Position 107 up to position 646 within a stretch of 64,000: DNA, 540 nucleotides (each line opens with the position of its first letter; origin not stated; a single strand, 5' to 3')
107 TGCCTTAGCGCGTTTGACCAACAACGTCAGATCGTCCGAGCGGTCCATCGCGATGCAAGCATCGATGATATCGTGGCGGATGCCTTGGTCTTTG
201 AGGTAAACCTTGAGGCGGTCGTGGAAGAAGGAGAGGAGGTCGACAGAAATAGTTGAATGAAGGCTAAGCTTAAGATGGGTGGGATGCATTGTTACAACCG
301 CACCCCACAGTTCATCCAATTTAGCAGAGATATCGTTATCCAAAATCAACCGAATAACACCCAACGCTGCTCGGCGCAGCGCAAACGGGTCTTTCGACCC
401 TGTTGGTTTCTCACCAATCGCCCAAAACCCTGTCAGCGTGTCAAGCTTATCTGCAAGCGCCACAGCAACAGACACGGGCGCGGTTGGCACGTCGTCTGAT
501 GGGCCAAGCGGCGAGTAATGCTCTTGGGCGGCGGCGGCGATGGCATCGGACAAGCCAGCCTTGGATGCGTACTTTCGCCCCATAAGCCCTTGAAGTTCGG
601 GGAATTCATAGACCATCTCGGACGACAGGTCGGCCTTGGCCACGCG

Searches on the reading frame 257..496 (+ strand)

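Call 30: search_protein_families(library=pfam, alignment_id=A1, max_evalue=0.00001)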
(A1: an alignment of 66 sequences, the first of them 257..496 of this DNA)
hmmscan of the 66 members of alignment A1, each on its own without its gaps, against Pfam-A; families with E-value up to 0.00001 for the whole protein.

A. member 1, window:257-496:+ (80 aa): 0 families

B. families by the number of members that match (of 66 scanned): 104 families (the first 25 are shown)
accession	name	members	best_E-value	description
PF05159.20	Capsule_synth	2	2.2e-79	Capsule polysaccharide biosynthesis protein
PF04542.20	Sigma70_r2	2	1.2e-23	Sigma-70 region 2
PF04545.22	Sigma70_r4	2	3.5e-20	Sigma-70, region 4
PF00140.25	Sigma70_r1_2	2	2.3e-13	Sigma-70 factor, region 1.2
PF01479.30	S4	2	2e-10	S4 domain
PF02091.20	tRNA-synt_2e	1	1.1e-139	Glycyl-tRNA synthetase alpha subunit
PF01053.26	Cys_Met_Meta_PP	1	1.2e-112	Cys/Met metabolism PLP-dependent enzyme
PF02601.20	Exonuc_VII_L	1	1.1e-99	Exonuclease VII, large subunit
PF00926.24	DHBP_synthase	1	2.1e-83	3,4-dihydroxy-2-butanone 4-phosphate synthase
PF01071.24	GARS_A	1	7.1e-77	Phosphoribosylglycinamide synthetase, ATP-grasp (A) domain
PF00448.28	SRP54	1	4.3e-73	SRP54-type protein, GTPase domain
PF02649.19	GCHY-1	1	3e-70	Type I GTP cyclohydrolase folE2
PF01266.30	DAO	1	1.3e-64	FAD dependent oxidoreductase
PF01571.26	GCV_T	1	5.4e-61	Aminomethyltransferase folate-binding domain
PF00208.27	ELFV_dehydrog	1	7.2e-60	Glutamate/Leucine/Phenylalanine/Valine dehydrogenase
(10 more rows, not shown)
